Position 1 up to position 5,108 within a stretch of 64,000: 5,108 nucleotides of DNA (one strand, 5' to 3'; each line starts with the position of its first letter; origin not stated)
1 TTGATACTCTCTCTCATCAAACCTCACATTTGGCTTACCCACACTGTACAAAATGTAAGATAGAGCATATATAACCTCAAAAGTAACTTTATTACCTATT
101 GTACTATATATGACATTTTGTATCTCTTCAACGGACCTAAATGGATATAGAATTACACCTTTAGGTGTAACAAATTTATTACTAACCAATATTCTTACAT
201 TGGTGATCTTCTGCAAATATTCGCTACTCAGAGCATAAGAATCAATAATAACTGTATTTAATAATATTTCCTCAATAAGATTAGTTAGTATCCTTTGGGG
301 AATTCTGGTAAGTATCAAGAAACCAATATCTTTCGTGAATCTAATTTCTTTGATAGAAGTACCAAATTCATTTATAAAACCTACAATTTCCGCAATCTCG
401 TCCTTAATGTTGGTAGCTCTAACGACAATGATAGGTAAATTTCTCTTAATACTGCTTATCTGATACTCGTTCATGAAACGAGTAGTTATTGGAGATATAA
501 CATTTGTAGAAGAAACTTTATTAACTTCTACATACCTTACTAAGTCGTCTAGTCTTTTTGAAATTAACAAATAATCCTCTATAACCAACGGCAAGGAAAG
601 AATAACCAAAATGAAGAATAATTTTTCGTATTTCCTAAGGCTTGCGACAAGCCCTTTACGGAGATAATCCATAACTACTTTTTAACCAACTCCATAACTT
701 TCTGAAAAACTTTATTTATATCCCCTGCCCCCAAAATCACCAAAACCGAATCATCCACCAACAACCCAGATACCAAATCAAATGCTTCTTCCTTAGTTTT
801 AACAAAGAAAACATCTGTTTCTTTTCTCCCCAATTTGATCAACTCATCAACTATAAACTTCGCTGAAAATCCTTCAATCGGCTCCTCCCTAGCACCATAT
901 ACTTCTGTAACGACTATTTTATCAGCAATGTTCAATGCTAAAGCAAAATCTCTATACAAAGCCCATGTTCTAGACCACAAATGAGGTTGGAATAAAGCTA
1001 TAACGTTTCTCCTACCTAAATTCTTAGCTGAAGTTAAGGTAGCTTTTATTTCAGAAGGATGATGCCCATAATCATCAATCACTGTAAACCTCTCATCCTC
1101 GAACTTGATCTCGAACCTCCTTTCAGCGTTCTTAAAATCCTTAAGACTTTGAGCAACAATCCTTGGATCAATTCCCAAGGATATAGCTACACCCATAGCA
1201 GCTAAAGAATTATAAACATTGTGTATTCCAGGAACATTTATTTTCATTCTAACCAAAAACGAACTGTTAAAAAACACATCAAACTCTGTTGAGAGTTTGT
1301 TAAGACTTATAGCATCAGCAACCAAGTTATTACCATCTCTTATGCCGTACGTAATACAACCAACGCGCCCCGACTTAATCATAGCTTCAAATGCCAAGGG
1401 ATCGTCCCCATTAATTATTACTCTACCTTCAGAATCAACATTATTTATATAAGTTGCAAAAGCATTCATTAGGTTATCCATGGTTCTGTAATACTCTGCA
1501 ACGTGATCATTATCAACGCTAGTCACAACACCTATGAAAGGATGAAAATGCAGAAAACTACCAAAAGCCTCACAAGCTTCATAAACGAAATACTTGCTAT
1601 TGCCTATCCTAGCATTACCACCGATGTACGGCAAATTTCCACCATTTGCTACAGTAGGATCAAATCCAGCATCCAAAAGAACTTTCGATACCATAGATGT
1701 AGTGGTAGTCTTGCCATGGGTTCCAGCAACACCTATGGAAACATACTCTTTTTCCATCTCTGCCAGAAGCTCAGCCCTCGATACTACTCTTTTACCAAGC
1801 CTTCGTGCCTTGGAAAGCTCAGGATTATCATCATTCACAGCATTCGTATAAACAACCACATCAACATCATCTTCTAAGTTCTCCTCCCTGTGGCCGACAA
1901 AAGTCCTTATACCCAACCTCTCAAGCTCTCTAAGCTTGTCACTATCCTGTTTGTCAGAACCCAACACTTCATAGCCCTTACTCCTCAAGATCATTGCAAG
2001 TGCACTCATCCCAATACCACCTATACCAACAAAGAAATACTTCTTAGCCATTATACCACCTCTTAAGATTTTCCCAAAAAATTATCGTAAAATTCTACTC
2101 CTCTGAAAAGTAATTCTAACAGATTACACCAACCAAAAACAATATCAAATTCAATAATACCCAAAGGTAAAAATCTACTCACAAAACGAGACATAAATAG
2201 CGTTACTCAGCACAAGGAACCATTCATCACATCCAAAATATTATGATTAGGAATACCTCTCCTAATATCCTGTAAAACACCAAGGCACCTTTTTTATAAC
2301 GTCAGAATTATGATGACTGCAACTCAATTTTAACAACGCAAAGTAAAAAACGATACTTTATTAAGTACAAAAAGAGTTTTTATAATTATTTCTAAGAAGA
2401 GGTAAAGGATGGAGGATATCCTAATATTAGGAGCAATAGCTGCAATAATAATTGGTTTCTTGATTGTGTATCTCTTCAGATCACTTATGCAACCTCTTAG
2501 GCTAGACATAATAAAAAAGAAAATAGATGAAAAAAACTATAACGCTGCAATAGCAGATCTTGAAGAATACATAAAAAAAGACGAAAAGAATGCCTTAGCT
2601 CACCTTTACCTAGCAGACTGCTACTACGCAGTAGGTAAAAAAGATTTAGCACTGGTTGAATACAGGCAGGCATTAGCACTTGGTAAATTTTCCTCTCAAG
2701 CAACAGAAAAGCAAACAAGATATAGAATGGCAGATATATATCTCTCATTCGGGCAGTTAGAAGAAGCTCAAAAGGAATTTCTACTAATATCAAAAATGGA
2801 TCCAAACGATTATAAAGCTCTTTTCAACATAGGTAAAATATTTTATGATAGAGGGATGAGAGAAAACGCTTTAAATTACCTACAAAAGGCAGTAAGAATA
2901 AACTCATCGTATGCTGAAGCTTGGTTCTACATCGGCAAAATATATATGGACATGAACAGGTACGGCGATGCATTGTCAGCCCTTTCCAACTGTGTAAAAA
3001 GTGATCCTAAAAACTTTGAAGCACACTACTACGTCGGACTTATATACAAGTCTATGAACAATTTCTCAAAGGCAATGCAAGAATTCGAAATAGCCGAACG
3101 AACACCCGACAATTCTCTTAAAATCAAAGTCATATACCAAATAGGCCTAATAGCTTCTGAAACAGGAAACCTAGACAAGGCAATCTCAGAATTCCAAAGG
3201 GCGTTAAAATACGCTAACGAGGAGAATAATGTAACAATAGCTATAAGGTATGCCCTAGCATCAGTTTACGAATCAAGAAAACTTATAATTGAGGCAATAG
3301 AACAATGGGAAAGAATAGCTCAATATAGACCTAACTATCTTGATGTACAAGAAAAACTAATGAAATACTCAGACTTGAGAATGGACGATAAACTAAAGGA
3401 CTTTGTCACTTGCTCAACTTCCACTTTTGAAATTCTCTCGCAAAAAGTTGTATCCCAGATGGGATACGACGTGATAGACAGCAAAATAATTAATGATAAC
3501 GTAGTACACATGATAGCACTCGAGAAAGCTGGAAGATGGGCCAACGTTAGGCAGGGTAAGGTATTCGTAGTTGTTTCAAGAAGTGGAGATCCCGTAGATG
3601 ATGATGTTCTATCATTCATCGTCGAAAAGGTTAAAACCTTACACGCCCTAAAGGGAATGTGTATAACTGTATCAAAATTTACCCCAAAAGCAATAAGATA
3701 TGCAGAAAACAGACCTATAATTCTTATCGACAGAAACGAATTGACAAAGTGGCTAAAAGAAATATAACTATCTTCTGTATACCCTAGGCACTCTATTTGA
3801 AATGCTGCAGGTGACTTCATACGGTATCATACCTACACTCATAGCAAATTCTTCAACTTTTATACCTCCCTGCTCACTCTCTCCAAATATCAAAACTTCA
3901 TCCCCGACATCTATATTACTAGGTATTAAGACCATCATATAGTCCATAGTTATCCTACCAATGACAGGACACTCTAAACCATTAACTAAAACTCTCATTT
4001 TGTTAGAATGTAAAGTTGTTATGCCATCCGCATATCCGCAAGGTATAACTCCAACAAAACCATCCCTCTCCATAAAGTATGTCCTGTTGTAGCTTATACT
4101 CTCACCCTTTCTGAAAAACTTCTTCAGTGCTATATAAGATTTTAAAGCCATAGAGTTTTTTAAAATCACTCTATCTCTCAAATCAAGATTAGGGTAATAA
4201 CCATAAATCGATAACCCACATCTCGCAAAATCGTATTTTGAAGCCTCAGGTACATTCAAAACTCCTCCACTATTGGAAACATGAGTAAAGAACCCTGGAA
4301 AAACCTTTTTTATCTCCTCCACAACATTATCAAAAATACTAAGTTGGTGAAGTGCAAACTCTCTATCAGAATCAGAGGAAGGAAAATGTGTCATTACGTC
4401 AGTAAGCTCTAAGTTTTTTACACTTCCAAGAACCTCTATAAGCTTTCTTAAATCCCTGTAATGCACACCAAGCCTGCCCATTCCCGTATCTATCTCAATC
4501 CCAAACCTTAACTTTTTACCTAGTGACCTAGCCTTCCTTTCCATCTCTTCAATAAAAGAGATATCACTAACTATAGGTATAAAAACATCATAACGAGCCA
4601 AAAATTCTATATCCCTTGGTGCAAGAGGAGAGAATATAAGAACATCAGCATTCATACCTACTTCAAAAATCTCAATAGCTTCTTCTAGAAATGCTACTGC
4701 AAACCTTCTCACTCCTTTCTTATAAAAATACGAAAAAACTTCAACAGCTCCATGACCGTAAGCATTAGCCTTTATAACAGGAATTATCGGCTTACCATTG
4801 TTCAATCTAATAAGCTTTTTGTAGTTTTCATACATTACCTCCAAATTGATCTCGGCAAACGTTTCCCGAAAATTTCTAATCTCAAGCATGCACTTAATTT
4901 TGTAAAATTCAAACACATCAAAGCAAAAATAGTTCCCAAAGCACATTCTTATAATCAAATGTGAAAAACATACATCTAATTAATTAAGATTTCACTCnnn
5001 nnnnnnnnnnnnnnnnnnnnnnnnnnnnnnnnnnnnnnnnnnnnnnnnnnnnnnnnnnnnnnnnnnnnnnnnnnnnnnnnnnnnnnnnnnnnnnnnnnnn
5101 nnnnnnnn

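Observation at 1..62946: Predicted exported proteins are enriched in Thr-Asn, a candidate sequon for an uncharacterised protein modification (glycosylation?) system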

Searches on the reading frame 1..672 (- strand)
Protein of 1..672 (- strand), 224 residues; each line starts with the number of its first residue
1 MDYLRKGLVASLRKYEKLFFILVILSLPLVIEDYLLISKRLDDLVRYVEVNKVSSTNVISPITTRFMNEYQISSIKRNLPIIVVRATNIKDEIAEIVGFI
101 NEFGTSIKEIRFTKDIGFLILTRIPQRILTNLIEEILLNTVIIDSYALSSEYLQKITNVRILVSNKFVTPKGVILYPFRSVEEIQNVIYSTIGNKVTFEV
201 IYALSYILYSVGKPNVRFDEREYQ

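Call 6: search_protein_families(library=pfam, proteins=[window:1-672:-], max_evalue=0.01)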
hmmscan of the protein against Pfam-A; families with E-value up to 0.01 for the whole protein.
window:1-672:- (224 aa): 0 families

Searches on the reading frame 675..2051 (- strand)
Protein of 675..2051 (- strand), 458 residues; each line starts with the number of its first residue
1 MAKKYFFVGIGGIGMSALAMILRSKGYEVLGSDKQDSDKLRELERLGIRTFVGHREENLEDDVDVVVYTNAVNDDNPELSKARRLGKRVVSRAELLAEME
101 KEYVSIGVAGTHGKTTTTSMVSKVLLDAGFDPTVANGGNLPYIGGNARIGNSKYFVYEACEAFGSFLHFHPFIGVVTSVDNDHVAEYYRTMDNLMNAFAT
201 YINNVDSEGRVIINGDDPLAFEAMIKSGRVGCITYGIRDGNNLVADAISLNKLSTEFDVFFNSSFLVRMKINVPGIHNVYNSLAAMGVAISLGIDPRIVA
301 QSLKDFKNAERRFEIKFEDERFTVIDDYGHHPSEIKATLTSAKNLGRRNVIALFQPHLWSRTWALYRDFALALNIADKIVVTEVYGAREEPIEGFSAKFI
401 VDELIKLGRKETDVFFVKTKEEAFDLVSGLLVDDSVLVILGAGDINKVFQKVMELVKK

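Call 12: find_encoding_contigs(protein=window:675-2051:-, flank=10000, max_places=6)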
Protein window:675-2051:- (458 aa): 1 contig read that carries it; 1 place shown.
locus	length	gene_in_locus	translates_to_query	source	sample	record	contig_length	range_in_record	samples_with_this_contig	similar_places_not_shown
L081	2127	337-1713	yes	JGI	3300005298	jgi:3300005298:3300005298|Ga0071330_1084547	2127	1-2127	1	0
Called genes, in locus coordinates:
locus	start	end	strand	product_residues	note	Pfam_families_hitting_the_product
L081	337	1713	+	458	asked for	PF01225:Mur_ligase, PF08245:Mur_ligase_M, PF02875:Mur_ligase_C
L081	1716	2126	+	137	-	?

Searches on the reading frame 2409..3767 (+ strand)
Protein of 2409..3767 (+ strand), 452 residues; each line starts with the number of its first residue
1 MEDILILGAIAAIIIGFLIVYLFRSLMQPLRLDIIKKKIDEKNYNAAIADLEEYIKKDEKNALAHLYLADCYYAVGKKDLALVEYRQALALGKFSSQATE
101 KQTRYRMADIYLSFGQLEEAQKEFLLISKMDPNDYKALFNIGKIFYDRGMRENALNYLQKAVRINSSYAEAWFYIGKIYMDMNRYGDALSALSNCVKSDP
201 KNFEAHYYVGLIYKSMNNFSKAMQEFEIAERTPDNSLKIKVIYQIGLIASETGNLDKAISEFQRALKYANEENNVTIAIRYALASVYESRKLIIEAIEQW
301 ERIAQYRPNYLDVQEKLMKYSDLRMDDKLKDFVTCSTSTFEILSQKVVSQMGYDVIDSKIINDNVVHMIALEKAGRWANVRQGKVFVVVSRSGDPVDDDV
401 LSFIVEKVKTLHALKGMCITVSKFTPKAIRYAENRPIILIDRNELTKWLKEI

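Call 7: search_protein_families(library=pfam, proteins=[window:2409-3767:+], max_evalue=0.01)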
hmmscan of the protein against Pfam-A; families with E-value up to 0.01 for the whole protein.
window:2409-3767:+ (452 aa): 28 families (the best 25 are shown)
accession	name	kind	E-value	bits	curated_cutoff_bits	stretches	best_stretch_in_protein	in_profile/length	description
PF07719.23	TPR_2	-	4.3e-29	98.6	27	3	169-202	1-34/34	Tetratricopeptide repeat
PF13432.12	TPR_16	-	7.5e-26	90.7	32.7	3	43-92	12-61/65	Tetratricopeptide repeat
PF14559.12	TPR_19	-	1e-23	83.9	25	4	39-89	2-52/68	Tetratricopeptide repeat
PF00515.34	TPR_1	-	3.5e-23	80.9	27.8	2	136-168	2-34/34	Tetratricopeptide repeat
PF13181.12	TPR_8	-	4.3e-21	73.7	25.7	3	240-270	2-32/34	Tetratricopeptide repeat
PF13414.12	TPR_11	-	8.5e-19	67.4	26.8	2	142-182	1-41/42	TPR repeat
PF13428.12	TPR_14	-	9.3e-19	66.5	23.5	0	170-208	2-40/44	Tetratricopeptide repeat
PF13431.12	TPR_17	-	3.2e-17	61.7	24.4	0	194-224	4-34/34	Tetratricopeptide repeat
PF13174.12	TPR_6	-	2e-14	53.6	26.3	0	137-162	2-27/33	Tetratricopeptide repeat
PF13424.12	TPR_12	-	1.1e-13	51.6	30.1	1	243-299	6-67/77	Tetratricopeptide repeat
PF04471.18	Mrr_cat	-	2.3e-13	50.7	21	1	335-449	4-115/115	Restriction endonuclease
PF12895.13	ANAPC3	-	4e-10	40.3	27.2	1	129-195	17-82/82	Anaphase-promoting complex, cyclosome, subunit 3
PF25063.1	ARM_TT21_C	-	9.8e-10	39.1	35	1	117-233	37-159/209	Tetratricopeptide repeat protein 21 C-terminal ARM domain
PF14561.12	TPR_20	-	1.7e-09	38.3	25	0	36-89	30-85/90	Tetratricopeptide repeat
PF23914.1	TPR_CcmH_CycH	-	2.2e-09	37.8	42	1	197-306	44-150/158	Cytochrome c-type biogenesis protein H TPR domain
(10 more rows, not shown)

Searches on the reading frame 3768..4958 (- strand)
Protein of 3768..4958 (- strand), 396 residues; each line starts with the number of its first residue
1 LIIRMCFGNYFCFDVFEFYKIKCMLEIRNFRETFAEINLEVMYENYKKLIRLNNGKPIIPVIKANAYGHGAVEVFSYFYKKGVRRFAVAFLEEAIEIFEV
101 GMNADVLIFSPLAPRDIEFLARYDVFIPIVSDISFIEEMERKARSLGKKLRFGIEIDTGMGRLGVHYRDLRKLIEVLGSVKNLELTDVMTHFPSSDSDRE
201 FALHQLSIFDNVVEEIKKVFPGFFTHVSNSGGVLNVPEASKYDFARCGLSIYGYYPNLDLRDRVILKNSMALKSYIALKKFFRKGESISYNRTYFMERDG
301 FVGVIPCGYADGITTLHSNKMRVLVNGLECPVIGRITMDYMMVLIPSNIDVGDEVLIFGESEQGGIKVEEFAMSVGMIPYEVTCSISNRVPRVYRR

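Call 33: search_protein_families(library=pfam, proteins=[window:3768-4958:-], max_evalue=0.001)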
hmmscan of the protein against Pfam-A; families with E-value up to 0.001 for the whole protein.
window:3768-4958:- (396 aa): 2 families
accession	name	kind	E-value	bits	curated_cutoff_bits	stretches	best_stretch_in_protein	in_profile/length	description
PF01168.26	Ala_racemase_N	-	1.5e-52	178.9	24.1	1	37-256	1-220/220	Alanine racemase, N-terminal domain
PF00842.27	Ala_racemase_C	-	1.2e-38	132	25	1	270-394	2-127/127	Alanine racemase, C-terminal domain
